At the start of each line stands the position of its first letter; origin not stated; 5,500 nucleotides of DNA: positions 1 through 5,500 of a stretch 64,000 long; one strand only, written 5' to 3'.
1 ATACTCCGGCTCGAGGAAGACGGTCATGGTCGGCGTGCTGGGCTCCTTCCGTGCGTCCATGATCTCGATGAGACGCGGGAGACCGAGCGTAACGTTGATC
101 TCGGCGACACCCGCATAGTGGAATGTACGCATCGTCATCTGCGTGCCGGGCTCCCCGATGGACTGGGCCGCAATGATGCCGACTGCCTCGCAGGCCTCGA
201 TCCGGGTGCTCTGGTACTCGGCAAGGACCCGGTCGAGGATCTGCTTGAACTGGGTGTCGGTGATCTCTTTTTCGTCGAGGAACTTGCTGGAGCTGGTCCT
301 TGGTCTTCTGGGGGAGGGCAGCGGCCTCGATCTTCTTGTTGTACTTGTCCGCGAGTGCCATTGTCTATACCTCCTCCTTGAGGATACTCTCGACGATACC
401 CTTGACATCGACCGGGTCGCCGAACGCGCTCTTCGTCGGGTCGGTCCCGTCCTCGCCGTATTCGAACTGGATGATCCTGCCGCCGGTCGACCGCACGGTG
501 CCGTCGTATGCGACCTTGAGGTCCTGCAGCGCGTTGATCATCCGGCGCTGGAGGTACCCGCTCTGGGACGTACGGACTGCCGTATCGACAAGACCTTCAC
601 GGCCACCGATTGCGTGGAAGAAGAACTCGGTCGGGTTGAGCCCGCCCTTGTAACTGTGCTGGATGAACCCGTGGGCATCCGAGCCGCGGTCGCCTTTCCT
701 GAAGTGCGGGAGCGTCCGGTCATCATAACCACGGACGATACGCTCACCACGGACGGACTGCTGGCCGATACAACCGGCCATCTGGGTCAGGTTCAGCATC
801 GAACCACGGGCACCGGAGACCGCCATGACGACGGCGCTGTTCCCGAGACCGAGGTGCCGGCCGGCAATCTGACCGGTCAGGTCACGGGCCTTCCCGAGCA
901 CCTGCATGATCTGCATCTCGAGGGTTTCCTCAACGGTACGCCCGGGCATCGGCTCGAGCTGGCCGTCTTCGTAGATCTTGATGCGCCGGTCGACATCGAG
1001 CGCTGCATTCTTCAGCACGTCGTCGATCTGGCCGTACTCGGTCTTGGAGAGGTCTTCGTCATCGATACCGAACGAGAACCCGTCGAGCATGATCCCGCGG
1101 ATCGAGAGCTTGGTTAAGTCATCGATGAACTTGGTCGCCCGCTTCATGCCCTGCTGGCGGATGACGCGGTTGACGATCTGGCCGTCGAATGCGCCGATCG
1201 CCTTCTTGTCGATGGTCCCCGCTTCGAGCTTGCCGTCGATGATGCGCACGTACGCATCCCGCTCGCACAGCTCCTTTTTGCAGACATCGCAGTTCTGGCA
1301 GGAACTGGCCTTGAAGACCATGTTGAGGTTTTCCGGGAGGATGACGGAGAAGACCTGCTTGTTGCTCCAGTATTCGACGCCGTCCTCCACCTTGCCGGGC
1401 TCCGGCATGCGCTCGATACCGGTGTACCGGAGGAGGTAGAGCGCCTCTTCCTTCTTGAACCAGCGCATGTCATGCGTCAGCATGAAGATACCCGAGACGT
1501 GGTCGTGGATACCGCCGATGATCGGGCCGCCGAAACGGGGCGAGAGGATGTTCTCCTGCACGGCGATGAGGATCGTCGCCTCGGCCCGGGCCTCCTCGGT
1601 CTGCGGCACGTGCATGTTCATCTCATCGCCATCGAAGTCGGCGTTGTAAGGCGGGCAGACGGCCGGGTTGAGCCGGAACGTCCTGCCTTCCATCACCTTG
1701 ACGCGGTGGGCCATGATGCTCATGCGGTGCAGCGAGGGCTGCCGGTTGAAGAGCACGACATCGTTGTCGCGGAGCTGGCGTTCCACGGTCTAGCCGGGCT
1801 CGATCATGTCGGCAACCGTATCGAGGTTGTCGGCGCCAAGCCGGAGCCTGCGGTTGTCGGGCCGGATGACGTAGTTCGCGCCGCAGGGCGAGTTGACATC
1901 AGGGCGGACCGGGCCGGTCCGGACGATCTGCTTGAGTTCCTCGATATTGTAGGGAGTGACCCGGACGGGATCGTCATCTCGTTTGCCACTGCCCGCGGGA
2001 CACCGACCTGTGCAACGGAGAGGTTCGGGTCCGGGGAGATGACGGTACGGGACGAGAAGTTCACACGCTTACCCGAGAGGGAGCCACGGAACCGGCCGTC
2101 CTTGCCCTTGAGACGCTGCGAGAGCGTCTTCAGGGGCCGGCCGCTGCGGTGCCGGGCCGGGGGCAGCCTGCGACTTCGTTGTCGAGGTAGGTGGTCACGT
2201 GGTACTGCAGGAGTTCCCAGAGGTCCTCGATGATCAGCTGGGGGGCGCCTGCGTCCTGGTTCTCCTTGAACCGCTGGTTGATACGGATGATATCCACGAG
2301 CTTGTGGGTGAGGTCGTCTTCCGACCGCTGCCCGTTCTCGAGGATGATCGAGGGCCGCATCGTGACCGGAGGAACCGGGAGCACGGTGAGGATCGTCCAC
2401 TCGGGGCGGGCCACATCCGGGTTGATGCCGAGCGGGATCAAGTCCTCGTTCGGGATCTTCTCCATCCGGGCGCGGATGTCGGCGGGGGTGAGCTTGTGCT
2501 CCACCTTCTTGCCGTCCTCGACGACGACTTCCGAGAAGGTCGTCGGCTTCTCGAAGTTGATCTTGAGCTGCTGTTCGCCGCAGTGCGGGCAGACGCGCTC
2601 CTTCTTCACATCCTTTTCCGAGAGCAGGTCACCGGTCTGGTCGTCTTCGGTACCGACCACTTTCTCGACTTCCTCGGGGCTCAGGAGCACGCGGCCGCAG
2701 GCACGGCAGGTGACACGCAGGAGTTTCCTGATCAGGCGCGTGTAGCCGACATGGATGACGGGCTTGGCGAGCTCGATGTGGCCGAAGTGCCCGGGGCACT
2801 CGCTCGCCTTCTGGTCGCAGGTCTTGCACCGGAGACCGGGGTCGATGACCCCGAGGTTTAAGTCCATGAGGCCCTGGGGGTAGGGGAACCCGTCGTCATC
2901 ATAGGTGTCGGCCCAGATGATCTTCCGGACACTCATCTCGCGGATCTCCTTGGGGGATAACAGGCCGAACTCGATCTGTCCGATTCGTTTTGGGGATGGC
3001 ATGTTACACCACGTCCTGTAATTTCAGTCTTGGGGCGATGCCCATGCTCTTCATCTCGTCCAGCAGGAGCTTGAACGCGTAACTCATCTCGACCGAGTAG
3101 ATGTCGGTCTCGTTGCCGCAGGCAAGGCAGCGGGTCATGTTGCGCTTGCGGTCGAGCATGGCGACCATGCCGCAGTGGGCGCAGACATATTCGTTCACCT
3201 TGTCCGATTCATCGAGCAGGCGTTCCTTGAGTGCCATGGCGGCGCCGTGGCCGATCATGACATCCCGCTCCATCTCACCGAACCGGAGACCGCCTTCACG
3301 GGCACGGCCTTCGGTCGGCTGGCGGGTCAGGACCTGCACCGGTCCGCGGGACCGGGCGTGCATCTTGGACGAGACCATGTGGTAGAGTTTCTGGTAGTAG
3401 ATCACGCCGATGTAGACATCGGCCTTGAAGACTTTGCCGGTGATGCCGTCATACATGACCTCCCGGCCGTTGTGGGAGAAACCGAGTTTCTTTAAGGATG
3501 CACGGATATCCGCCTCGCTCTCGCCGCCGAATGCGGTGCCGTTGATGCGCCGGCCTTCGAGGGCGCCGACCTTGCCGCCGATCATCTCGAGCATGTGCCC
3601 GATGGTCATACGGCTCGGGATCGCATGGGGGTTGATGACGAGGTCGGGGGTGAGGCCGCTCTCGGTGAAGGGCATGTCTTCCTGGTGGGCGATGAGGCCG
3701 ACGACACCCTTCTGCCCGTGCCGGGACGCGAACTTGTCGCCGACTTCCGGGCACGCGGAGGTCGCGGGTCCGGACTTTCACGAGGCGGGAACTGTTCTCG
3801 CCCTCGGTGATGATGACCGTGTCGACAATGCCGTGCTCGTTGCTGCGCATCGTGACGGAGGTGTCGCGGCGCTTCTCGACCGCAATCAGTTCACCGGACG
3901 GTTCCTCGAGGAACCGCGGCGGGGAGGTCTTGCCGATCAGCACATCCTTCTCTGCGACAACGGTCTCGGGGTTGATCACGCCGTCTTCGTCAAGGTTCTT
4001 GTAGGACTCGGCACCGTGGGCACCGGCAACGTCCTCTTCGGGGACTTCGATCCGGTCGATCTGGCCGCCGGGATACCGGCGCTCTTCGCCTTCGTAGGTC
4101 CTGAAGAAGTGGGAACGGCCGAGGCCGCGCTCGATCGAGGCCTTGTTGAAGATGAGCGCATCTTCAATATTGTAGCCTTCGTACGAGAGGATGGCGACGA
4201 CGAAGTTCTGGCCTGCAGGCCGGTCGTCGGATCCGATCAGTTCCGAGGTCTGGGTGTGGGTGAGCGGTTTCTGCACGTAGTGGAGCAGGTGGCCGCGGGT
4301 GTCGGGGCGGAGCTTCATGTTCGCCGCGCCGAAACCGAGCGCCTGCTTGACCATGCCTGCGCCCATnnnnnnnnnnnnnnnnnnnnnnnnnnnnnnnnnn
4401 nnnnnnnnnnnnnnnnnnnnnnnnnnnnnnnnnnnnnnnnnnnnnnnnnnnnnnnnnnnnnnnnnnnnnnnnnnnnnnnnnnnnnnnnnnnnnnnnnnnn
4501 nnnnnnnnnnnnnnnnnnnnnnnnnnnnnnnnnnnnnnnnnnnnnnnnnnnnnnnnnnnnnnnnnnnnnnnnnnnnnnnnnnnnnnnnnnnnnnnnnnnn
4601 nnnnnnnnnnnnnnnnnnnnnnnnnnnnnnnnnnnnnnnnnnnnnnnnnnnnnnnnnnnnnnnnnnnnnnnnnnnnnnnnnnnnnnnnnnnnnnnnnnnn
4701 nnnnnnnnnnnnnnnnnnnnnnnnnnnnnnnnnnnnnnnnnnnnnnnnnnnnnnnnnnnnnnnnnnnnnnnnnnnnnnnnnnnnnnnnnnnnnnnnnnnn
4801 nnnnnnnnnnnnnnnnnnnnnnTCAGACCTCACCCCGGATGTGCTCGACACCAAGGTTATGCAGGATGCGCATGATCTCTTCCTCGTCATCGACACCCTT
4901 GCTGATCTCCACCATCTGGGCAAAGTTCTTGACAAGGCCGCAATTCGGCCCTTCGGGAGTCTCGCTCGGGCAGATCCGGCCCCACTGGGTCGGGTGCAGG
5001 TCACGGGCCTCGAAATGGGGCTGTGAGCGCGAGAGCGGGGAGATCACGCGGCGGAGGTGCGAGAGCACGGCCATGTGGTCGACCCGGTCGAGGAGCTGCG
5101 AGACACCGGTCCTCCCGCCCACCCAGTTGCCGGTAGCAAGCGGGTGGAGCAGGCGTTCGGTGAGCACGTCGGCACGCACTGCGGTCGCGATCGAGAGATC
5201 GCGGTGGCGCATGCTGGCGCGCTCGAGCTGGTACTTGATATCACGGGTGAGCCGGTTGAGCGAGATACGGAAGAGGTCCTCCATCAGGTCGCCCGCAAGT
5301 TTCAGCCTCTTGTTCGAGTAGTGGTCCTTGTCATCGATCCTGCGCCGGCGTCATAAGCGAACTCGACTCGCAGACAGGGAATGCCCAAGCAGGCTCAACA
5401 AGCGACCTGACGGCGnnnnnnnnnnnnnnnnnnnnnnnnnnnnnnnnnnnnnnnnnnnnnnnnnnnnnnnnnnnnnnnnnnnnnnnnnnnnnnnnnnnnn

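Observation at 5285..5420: Abrupt compositional and genic breakpoint: rpoB'' is cut off mid-gene at ~5350 where GC drops from ~60% to ~45%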

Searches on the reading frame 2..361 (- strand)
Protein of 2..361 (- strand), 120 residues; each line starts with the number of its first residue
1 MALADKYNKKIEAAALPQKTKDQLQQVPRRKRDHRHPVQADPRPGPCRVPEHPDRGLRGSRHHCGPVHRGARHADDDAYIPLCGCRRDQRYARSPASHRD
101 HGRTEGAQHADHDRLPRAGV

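Call 63: list_cluster_members(proteins=[window:2-361:-, window:1-408:-, window:1-138:-, window:63321-63998:+, window:63363-63998:+])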
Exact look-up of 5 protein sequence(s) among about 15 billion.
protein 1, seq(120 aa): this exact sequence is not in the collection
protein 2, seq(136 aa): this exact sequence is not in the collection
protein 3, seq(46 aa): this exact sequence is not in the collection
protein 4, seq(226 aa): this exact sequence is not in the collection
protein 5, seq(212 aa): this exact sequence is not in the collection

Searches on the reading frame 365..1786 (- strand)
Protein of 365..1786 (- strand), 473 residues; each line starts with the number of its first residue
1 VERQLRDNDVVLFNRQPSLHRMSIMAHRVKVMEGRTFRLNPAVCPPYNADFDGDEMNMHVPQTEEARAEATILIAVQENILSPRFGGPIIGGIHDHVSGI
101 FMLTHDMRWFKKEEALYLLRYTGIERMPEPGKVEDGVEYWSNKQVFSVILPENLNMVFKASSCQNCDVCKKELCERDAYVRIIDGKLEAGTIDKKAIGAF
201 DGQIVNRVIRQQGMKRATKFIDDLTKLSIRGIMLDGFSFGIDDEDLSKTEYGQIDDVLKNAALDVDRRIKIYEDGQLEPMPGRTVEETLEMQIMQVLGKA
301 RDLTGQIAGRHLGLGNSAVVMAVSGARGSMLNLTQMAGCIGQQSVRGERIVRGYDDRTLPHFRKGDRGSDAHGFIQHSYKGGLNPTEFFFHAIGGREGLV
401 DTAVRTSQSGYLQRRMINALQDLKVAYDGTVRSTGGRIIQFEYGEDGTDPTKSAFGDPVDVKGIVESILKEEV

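Call 9: search_protein_families(library=pfam, proteins=[window:365-1786:-])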
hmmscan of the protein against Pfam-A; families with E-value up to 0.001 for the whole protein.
window:365-1786:- (473 aa): 4 families
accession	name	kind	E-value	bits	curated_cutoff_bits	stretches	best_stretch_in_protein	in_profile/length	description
PF00623.25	RNA_pol_Rpb1_2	-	9.7e-39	133.7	25.3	1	2-75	92-165/166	RNA polymerase Rpb1, domain 2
PF04983.23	RNA_pol_Rpb1_3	-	1.7e-36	126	28.9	1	79-243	1-161/162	RNA polymerase Rpb1, domain 3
PF05000.22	RNA_pol_Rpb1_4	-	9.5e-33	112.8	24.8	1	270-375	2-107/107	RNA polymerase Rpb1, domain 4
PF04998.22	RNA_pol_Rpb1_5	-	3e-28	99.5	28.5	1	382-447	1-66/267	RNA polymerase Rpb1, domain 5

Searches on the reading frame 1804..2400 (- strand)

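Call 9: search_protein_families(library=pfam, proteins=[window:1804-2400:-])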
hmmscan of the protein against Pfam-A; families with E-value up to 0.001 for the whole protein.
window:1804-2400:- (198 aa): 2 families
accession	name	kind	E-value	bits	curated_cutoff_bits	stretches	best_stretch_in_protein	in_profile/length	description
PF00623.25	RNA_pol_Rpb1_2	-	5.9e-11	43.3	25.3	1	110-146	1-37/166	RNA polymerase Rpb1, domain 2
PF04997.17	RNA_pol_Rpb1_1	-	5.1e-08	33.1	39.7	1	76-108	280-312/312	RNA polymerase Rpb1, domain 1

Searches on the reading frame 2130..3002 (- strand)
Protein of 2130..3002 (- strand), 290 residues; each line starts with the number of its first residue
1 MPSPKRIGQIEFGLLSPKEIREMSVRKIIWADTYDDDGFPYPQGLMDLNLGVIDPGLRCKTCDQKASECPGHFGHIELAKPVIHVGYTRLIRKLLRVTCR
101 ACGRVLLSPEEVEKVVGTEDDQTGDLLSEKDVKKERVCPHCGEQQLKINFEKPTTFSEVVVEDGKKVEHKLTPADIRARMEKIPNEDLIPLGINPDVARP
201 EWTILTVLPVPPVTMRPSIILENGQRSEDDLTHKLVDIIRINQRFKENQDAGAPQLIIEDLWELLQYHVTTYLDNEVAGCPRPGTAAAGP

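Call 9: search_protein_families(library=pfam, proteins=[window:2130-3002:-])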
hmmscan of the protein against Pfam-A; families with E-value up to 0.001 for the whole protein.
window:2130-3002:- (290 aa): 1 family
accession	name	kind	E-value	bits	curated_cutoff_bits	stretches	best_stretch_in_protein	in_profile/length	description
PF04997.17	RNA_pol_Rpb1_1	-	2.1e-80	270.8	39.7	1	5-281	2-284/312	RNA polymerase Rpb1, domain 1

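Call 27: find_encoding_contigs(protein=window:2130-3002:-, flank=10000, max_places=10)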
Protein window:2130-3002:- (290 aa): no gene with exactly this product is on record in the collection.

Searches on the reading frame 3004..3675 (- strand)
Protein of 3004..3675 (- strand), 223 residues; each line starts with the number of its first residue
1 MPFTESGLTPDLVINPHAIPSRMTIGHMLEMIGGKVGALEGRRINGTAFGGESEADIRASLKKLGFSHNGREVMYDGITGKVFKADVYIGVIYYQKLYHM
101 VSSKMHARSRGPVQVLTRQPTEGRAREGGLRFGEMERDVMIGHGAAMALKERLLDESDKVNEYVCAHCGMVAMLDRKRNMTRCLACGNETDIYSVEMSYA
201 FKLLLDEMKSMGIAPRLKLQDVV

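Call 9: search_protein_families(library=pfam, proteins=[window:3004-3675:-])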
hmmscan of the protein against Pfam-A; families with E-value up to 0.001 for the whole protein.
window:3004-3675:- (223 aa): 2 families
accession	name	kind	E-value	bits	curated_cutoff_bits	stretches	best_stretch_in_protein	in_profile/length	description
PF00562.33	RNA_pol_Rpb2_6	-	1.1e-56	193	23.4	1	1-126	246-373/373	RNA polymerase Rpb2, domain 6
PF04560.25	RNA_pol_Rpb2_7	-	2e-30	105.5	32.1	1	128-219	1-86/87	RNA polymerase Rpb2, domain 7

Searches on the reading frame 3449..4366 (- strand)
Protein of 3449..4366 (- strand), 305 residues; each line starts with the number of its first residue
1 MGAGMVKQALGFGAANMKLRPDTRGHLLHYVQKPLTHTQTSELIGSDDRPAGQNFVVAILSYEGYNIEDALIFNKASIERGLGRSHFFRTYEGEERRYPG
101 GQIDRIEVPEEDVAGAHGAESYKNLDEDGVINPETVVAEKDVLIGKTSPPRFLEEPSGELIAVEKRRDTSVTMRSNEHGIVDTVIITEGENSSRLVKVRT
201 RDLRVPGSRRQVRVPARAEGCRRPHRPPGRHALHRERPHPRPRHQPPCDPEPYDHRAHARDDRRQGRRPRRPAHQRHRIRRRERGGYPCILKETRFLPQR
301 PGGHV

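Call 9: search_protein_families(library=pfam, proteins=[window:3449-4366:-])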
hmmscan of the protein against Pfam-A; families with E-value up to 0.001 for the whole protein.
window:3449-4366:- (305 aa): 1 family
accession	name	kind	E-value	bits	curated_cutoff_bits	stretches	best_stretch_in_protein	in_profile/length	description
PF00562.33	RNA_pol_Rpb2_6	-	6.5e-46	157.6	23.4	1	4-206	21-221/373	RNA polymerase Rpb2, domain 6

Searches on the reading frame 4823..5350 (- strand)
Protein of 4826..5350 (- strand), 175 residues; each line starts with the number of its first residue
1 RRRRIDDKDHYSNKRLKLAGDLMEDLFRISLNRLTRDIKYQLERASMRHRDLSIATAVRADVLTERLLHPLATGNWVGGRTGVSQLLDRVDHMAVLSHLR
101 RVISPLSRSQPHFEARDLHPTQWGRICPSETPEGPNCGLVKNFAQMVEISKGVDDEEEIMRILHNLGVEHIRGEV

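Call 9: search_protein_families(library=pfam, proteins=[window:4823-5284:-])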
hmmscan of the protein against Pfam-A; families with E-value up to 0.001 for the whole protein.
window:4823-5284:- (153 aa): 1 family
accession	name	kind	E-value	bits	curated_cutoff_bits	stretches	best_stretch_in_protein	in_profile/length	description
PF04565.21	RNA_pol_Rpb2_3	-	9.9e-27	93.3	21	1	63-127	1-68/68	RNA polymerase Rpb2, domain 3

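Call 20: find_related_loci(query=window:4826-5350:-, collection=genome_contigs, flank=10000)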
Query seq(175 aa) (175 aa) in genome_contigs; peptide patterns used: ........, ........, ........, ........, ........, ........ (x = any residue, [..] = any of these).
599 stretches matched a pattern (row limit reached: there are more); 584 encode a relative of the query (tblastn E <= 1e-3); the best 80 are kept; 80 distinct loci.
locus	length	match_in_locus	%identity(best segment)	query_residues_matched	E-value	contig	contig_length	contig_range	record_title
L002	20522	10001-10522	99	2-175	1e-117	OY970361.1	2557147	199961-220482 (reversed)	MAG: uncultured Methanoregulaceae archaeon isolate MFD01476.bin.2.40 genome assembly, chromosome: 1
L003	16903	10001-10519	99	2-174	1e-116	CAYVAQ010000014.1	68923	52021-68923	MAG TPA_asm: uncultured Methanoregula sp. isolate binchicken_co20_287 genome assembly, contig: NODE_1021_length_68923_co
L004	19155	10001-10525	97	1-175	9e-116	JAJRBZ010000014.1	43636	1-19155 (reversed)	MAG: Methanoregula sp. isolate OWC_0051 OWC_0051_k121_1755227, whole genome shotgun sequence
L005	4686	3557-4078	98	2-175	3e-116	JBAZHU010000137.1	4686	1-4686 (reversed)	MAG: Methanoregula sp. isolate SO_2017_LW3_78 NODE_69545_length_4686_cov_1.576223_LW162_2017, whole genome shotgun seque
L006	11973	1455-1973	98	2-174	1e-115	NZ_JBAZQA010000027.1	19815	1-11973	MAG: Methanoregula sp. isolate SO_2017_SWC_42 scaffold_2311_c1_LP-4_2017, whole genome shotgun sequence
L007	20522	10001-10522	98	2-175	2e-115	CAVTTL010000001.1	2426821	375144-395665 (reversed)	MAG: uncultured Methanoregulaceae archaeon isolate MFD09567.bin.1.8 genome assembly, contig: contig_27168, whole genome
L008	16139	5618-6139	98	2-175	3e-115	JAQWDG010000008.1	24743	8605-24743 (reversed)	MAG: Methanoregula sp. isolate STF2_46 NODE_4690_length_24743_cov_14.295580_Sandtown_F2, whole genome shotgun sequence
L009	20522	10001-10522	97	2-175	9e-115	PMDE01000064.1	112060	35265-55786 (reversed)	MAG: Methanoregula sp. isolate fen_63 73.20120700_E2X.63_contig_96508, whole genome shotgun sequence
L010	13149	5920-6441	96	2-175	4e-114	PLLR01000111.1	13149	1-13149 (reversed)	MAG: Methanoregula sp. isolate fen_80 73.20120800_E3X.20_contig_13601, whole genome shotgun sequence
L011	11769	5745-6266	96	2-175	4e-114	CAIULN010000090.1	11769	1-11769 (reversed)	MAG: uncultured Methanomicrobiales archaeon isolate AlinenSediments_bin-3414 genome assembly, contig: bin-3414:090/103,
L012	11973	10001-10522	96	2-175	4e-114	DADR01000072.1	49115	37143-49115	MAG TPA_asm: Methanoregula sp. UBA247 UBA247_contig_9045, whole genome shotgun sequence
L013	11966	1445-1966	97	2-175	2e-114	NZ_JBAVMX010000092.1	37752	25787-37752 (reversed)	MAG: Methanoregula sp. isolate MFD01857_ilm_asm_bin9 k127_79446, whole genome shotgun sequence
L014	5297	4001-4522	96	2-175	3e-114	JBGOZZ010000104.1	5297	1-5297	MAG: Methanoregula sp. isolate OBJ_0618_130150_140 k141_3730091_length_5297_cov_423.5524, whole genome shotgun sequence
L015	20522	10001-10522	96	2-175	7e-114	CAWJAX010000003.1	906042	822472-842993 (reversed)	MAG: uncultured Methanoregulaceae archaeon isolate MFD04716.bin.1.240 genome assembly, contig: contig_33037, whole genom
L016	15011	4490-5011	96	2-175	7e-114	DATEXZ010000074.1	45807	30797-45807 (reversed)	MAG TPA_asm: Methanoregula sp. isolate SMAG_U8432 k141_583813, whole genome shotgun sequence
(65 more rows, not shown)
